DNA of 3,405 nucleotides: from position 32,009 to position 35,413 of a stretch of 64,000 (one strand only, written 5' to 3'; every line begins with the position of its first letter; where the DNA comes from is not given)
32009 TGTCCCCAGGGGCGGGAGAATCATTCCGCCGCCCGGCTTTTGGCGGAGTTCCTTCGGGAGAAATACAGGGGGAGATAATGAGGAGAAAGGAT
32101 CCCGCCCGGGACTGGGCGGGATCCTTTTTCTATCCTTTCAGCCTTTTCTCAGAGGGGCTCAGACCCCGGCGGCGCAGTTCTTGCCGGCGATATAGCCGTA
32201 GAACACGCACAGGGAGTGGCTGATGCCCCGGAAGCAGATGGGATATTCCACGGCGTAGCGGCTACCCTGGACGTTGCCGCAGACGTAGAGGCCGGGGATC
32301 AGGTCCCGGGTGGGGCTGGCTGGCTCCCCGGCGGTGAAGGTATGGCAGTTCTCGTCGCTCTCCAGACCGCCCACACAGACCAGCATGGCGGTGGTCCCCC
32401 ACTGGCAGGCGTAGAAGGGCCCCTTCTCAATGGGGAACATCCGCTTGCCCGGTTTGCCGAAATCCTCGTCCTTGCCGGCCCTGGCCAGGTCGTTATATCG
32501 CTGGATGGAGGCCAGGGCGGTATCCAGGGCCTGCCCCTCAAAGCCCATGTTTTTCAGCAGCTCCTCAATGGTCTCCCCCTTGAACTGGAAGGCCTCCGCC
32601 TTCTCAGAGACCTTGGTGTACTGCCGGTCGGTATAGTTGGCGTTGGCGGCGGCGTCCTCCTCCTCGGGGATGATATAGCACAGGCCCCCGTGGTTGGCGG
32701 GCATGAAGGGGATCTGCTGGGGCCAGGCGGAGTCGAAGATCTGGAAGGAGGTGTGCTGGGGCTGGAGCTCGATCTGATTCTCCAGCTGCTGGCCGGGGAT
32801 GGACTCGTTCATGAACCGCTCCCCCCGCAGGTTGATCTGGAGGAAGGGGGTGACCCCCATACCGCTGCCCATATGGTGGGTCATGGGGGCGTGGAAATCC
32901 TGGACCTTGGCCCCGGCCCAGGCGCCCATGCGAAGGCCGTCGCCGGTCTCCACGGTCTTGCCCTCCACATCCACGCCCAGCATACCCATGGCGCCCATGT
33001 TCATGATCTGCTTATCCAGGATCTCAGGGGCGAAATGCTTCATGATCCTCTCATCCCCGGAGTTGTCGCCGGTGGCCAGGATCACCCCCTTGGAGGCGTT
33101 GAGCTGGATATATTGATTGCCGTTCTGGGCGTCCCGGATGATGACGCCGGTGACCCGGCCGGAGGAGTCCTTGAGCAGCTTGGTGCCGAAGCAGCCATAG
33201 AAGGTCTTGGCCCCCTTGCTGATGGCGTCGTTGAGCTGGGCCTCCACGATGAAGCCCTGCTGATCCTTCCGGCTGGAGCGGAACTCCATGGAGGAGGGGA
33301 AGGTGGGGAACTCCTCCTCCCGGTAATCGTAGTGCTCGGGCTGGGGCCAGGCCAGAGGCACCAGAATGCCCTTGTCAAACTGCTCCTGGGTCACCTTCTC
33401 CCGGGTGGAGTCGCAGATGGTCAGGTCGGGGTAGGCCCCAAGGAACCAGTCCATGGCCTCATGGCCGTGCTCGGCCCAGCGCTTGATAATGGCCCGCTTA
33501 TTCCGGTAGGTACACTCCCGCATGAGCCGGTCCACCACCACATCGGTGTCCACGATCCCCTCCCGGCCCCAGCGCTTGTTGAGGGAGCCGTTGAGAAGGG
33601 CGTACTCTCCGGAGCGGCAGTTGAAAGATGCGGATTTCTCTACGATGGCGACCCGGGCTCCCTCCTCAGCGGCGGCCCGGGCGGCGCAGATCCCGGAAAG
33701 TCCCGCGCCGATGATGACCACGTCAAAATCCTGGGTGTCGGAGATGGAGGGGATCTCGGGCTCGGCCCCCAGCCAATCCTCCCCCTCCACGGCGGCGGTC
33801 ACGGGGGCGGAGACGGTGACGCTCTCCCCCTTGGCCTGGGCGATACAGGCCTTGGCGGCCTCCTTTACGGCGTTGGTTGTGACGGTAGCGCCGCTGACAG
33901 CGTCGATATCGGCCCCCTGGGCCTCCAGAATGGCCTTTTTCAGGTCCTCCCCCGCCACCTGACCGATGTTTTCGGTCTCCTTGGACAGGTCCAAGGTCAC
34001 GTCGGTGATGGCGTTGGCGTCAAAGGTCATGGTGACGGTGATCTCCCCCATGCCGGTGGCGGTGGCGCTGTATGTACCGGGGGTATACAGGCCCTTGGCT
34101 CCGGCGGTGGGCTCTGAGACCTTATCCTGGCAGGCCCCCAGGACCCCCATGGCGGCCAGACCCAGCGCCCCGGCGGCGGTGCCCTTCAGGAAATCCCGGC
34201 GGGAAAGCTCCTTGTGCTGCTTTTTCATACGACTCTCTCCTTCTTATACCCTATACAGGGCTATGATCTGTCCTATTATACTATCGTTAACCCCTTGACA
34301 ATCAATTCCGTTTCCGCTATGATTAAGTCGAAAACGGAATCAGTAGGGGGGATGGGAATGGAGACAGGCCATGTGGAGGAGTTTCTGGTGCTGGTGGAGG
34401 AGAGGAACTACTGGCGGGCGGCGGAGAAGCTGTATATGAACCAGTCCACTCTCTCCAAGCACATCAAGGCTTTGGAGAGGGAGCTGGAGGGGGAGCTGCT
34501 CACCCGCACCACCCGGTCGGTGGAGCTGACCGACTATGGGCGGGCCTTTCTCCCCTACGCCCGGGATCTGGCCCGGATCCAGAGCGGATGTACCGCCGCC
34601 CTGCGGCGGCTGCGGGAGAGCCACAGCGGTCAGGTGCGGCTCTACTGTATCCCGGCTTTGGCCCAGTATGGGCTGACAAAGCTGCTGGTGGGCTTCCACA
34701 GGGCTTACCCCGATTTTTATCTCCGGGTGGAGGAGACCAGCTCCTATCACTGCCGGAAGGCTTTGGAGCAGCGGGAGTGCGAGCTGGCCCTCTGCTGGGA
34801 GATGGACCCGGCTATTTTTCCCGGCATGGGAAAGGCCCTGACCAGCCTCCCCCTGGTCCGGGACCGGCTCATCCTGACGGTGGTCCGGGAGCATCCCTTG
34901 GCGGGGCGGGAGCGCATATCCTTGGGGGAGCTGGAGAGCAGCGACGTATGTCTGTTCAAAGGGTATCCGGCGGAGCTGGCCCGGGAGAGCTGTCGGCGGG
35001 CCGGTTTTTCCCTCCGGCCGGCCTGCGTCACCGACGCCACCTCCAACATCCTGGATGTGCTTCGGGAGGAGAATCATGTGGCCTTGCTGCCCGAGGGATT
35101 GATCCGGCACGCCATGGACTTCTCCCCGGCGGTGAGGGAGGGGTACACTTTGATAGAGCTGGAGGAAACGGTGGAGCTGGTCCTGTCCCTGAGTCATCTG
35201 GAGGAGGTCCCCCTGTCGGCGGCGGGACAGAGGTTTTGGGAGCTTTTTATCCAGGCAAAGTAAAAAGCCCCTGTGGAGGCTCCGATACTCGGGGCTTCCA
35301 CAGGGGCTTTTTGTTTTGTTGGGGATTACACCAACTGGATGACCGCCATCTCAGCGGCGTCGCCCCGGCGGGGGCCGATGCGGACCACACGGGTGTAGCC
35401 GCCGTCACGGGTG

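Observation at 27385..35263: Self-contained extracytoplasmic respiration module: Tat exporter plus two [LysR + flavinylated flavo-lipoprotein] cassettes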

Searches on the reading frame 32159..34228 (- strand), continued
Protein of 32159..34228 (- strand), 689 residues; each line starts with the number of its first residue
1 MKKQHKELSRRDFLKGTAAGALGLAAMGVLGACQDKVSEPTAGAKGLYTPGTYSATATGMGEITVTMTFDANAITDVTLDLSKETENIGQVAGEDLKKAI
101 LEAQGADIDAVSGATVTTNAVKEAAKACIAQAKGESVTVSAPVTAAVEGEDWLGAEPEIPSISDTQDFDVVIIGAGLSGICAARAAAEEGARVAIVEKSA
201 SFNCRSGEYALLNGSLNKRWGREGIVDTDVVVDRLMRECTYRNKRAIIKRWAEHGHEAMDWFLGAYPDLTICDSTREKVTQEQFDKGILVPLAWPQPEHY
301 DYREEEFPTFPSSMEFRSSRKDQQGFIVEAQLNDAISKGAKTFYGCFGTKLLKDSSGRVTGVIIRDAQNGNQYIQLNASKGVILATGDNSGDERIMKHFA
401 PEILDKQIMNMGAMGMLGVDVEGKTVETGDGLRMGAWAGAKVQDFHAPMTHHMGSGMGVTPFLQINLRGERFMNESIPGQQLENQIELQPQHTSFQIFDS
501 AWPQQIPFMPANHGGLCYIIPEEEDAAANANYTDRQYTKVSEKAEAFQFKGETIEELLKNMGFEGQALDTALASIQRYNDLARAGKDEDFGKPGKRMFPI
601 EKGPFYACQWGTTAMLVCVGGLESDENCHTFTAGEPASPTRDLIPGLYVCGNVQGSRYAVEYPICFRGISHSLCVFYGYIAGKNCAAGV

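Call 35: find_encoding_contigs(protein=P0121, flank=10000, max_places=6)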
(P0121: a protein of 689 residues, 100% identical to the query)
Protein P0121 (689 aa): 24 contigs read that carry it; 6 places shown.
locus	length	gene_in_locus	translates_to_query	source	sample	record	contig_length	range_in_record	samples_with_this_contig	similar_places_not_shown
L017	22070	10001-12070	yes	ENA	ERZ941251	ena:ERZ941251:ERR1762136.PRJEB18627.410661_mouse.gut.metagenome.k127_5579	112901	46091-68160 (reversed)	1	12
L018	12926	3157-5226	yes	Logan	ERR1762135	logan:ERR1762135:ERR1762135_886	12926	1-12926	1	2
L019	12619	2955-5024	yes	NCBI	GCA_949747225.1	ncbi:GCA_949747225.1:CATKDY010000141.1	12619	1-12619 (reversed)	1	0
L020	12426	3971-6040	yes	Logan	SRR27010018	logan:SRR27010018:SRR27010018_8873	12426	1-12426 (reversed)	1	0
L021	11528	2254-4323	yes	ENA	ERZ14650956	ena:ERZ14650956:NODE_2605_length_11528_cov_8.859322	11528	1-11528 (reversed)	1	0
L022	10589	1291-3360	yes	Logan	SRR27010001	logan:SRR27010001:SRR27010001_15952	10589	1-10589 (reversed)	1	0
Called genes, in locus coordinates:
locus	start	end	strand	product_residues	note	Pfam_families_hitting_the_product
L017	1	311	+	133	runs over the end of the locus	PF00410:Ribosomal_S8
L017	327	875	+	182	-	PF00347:Ribosomal_L6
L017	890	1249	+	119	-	PF00861:Ribosomal_L18p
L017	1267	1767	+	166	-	PF00333:Ribosomal_S5, PF03719:Ribosomal_S5_C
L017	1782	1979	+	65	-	PF00327:Ribosomal_L30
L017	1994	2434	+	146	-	PF00828:Ribosomal_L27A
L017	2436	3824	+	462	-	PF00344:SecY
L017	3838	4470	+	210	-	PF00406:ADK, PF13207:AAA_17, PF05191:ADK_lid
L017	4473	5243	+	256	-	PF00557:Peptidase_M24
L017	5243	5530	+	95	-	-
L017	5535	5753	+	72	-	PF01176:eIF-1a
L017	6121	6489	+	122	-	PF00416:Ribosomal_S13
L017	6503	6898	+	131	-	PF00411:Ribosomal_S11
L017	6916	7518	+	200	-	PF00163:Ribosomal_S4, PF01479:S4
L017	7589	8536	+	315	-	PF01193:RNA_pol_L, PF01000:RNA_pol_A_bac, PF03118:RNA_pol_A_CTD, PF26169:HHH_XRCC3_RpoA (weak)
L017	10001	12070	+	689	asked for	PF10518:TAT_signal (faint), PF04205:FMN_bind, PF00890:FAD_binding_2, PF01266:DAO, PF01946:Thi4 (faint), PF12831:FAD_oxidored (weak), PF13450:NAD_binding_8 (weak)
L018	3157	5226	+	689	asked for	PF10518:TAT_signal (faint), PF04205:FMN_bind, PF00890:FAD_binding_2, PF01266:DAO, PF01946:Thi4 (faint), PF12831:FAD_oxidored (weak), PF13450:NAD_binding_8 (weak)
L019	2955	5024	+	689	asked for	PF10518:TAT_signal (faint), PF04205:FMN_bind, PF00890:FAD_binding_2, PF01266:DAO, PF01946:Thi4 (faint), PF12831:FAD_oxidored (weak), PF13450:NAD_binding_8 (weak)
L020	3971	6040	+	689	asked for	PF10518:TAT_signal (faint), PF04205:FMN_bind, PF00890:FAD_binding_2, PF01266:DAO, PF01946:Thi4 (faint), PF12831:FAD_oxidored (weak), PF13450:NAD_binding_8 (weak)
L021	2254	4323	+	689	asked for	PF10518:TAT_signal (faint), PF04205:FMN_bind, PF00890:FAD_binding_2, PF01266:DAO, PF01946:Thi4 (faint), PF12831:FAD_oxidored (weak), PF13450:NAD_binding_8 (weak)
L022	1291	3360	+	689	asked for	PF10518:TAT_signal (faint), PF04205:FMN_bind, PF00890:FAD_binding_2, PF01266:DAO, PF01946:Thi4 (faint), PF12831:FAD_oxidored (weak), PF13450:NAD_binding_8 (weak)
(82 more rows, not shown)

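Call 45: find_encoding_contigs(protein=P0123, flank=10000, max_places=2)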
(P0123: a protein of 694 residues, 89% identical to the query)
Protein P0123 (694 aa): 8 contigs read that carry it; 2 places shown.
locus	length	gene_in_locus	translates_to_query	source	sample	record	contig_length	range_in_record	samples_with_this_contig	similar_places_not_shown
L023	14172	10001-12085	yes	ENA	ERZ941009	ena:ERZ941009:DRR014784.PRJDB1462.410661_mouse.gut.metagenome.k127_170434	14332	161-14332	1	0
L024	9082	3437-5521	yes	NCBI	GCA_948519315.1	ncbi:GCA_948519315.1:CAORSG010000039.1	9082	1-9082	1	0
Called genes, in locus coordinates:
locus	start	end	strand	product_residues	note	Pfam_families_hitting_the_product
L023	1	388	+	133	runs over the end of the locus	PF00410:Ribosomal_S8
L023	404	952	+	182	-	PF00347:Ribosomal_L6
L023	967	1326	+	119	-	PF00861:Ribosomal_L18p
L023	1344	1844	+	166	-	PF00333:Ribosomal_S5, PF03719:Ribosomal_S5_C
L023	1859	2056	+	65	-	PF00327:Ribosomal_L30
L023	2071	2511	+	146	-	PF00828:Ribosomal_L27A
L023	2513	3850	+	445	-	PF00344:SecY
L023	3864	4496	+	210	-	PF00406:ADK, PF13207:AAA_17, PF17213:Hydin_ADK (faint), PF05191:ADK_lid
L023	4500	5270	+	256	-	PF00557:Peptidase_M24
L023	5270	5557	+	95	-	-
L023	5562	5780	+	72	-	PF01176:eIF-1a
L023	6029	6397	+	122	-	PF00416:Ribosomal_S13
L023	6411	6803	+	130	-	PF00411:Ribosomal_S11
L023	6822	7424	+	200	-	PF00163:Ribosomal_S4, PF01479:S4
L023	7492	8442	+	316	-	PF01193:RNA_pol_L, PF01000:RNA_pol_A_bac, PF03118:RNA_pol_A_CTD, PF26169:HHH_XRCC3_RpoA (weak)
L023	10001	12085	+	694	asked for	PF10518:TAT_signal (faint), PF04205:FMN_bind, PF00890:FAD_binding_2, PF01266:DAO, PF01946:Thi4 (weak), PF12831:FAD_oxidored (weak), PF13450:NAD_binding_8 (faint)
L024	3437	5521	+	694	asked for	PF10518:TAT_signal (faint), PF04205:FMN_bind, PF00890:FAD_binding_2, PF01266:DAO, PF01946:Thi4 (weak), PF12831:FAD_oxidored (weak), PF13450:NAD_binding_8 (faint)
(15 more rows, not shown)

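Call 46: find_encoding_contigs(protein=P0222, flank=10000, max_places=1)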
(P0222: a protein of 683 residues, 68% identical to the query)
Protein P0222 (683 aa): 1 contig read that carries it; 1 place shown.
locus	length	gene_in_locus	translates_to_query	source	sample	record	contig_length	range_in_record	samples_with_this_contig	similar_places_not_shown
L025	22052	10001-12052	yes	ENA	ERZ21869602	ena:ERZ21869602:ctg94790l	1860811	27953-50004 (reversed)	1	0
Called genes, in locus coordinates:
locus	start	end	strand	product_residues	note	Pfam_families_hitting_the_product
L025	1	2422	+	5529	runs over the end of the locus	-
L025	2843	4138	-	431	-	-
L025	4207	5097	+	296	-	PF00535:Glycos_transf_2, PF10111:Glyco_tranf_2_2, PF13641:Glyco_tranf_2_3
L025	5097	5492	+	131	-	-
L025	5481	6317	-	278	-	PF00483:NTP_transferase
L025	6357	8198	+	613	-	PF02985:HEAT (faint), PF13646:HEAT_2 (weak)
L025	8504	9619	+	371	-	PF12833:HTH_18, PF00165:HTH_AraC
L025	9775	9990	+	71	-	PF02416:TatA_B_E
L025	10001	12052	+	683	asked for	PF04205:FMN_bind, PF01946:Thi4 (weak), PF00890:FAD_binding_2, PF01266:DAO, PF03486:HI0933_like (weak), PF07992:Pyr_redox_2 (weak), PF12831:FAD_oxidored, PF13450:NAD_binding_8 (faint)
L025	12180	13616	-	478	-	PF03783:CsgG (weak)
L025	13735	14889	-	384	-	-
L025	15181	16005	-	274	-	PF13508:Acetyltransf_7 (faint)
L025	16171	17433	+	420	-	PF00654:Voltage_CLC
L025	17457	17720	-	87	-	PF02823:ATP-synt_DE_N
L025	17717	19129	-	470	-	PF02874:ATP-synt_ab_N, PF00006:ATP-synt_ab, PF22919:ATP-synt_VA_C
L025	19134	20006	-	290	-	PF00231:ATP-synt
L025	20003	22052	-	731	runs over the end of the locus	PF02874:ATP-synt_ab_N, PF00006:ATP-synt_ab, PF06745:ATPase (faint), PF00306:ATP-synt_ab_C, PF00359:PTS_EIIA_2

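Call 63: find_encoding_contigs(protein=P0135, flank=8000, max_places=3)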
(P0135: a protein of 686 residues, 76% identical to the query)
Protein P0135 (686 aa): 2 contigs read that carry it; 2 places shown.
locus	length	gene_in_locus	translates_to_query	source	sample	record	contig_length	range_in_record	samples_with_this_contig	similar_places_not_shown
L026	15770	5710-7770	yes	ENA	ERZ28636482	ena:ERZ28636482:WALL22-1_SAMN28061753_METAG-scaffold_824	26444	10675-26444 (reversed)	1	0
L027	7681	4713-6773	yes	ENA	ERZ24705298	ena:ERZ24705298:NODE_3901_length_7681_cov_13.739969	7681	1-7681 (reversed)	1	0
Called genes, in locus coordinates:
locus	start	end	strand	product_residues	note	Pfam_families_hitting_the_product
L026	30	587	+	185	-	PF02779:Transket_pyr, PF22613:Transketolase_C_1, PF02780:Transketolase_C, PF17147:PFOR_II (weak)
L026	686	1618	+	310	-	PF01418:HTH_6, PF01380:SIS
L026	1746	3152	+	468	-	PF00232:Glyco_hydro_1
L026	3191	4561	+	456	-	PF00367:PTS_EIIB, PF02378:PTS_EIIC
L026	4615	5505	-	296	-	PF00126:HTH_1, PF03466:LysR_substrate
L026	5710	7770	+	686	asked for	PF04205:FMN_bind, PF00890:FAD_binding_2, PF01266:DAO, PF12831:FAD_oxidored (weak)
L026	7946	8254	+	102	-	PF00085:Thioredoxin, PF14595:Thioredoxin_9, PF13098:Thioredoxin_2, PF13905:Thioredoxin_8 (faint)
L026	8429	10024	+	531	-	PF13393:tRNA-synt_His, PF01634:HisG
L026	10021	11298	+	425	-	PF00815:Histidinol_dh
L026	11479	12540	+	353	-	PF00155:Aminotran_1_2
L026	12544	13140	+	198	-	PF00475:IGPD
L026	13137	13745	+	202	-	PF00117:GATase, PF07685:GATase_3 (weak)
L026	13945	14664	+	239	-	PF00977:His_biosynth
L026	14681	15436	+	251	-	PF00977:His_biosynth, PF01207:Dus (faint)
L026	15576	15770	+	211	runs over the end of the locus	PF01502:PRA-CH, PF01503:PRA-PH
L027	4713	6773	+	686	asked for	PF04205:FMN_bind, PF00890:FAD_binding_2, PF01266:DAO, PF12831:FAD_oxidored (weak)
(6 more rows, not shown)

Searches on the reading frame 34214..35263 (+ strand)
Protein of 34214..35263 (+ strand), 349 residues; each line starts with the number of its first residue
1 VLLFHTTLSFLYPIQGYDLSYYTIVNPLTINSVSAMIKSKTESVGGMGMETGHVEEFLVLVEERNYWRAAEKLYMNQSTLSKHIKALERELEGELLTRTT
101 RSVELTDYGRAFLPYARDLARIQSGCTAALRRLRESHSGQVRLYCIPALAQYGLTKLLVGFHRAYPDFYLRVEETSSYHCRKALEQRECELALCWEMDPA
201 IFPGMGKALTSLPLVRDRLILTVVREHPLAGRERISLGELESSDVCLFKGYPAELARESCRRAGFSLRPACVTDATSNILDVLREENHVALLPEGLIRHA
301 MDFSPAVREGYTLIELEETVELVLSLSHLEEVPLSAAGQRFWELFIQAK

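Call 3: search_protein_families(library=pfam, proteins=[window:34214-35263:+], max_evalue=0.01)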
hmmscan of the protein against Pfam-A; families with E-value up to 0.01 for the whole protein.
window:34214-35263:+ (349 aa): 2 families
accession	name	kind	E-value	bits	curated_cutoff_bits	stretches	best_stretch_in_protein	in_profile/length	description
PF03466.25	LysR_substrate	-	2.1e-24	86.6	28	1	135-347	2-206/209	LysR substrate binding domain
PF00126.33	HTH_1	-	8.6e-18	64.5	26.6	1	55-110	5-60/60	Bacterial regulatory helix-turn-helix protein, lysR family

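Call 4: search_protein_families(library=ncbifam, proteins=[window:34214-35263:+], max_evalue=0.01)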
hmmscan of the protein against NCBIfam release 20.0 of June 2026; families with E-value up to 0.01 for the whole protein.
window:34214-35263:+ (349 aa): 52 families (the best 25 are shown)
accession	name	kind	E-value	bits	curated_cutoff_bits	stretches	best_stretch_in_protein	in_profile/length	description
NF008416.0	PRK11242.1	equivalog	6.1e-35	121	277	1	50-302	2-251/300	transcriptional regulator CynR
NF047520.1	trans_act_CidR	equivalog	5.5e-34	117.7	415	1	49-300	1-248/292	cidABC operon transcriptional activator CidR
NF040786.1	LysR_Sec_metab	equivalog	1.7e-29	102.8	250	1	49-226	1-172/298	selenium metabolism-associated LysR family transcriptional regulator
NF053705.1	TransRegGltCGpos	equivalog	5.6e-27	94.7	350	1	49-300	1-249/300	glutamate biosynthesis transcriptional regulator GltC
NF045775.1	acetoin_reg_AlsR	exception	1.1e-24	87.4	430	1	49-246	1-192/290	acetoin biosynthesis transcriptional regulator AlsR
TIGR03339.1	phn_lysR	subfamily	6.6e-24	84.6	341.1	1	66-286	14-227/279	aminoethylphosphonate catabolism associated LysR family transcriptional regulator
NF007439.0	PRK09986.1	equivalog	2.3e-23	83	290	1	57-296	15-253/296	LysR family transcriptional regulator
NF008722.0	PRK11716.1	equivalog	1.1e-20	73.9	246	1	49-194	1-146/293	HTH-type transcriptional activator IlvY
NF052633.1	LysR_TF_PsrA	exception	1.8e-19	69.8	540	1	56-239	12-189/297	L-proline-binding transcription factor PsrA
NF007385.0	PRK09906.1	equivalog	3.2e-19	69.2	356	1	49-245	1-190/296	DNA-binding transcriptional regulator HcaR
TIGR02424.1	TF_pcaQ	equivalog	1.4e-17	63.6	303.8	1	53-245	7-195/300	pca operon transcription factor PcaQ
NF008361.0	PRK11151.1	equivalog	5.3e-17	62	329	1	54-247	6-193/305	DNA-binding transcriptional regulator OxyR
NF008410.0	PRK11233.1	equivalog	1.4e-16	60.6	309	1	57-345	9-287/305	nitrogen assimilation transcriptional regulator NAC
NF040888.1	trans_reg_YafC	equivalog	1.5e-16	60.2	470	1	52-176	6-130/293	DNA-binding transcriptional regulator YafC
NF058504.1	TransRegCcpCBac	equivalog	1.3e-15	57.6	400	1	54-193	6-145/287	transcriptional regulator CcpC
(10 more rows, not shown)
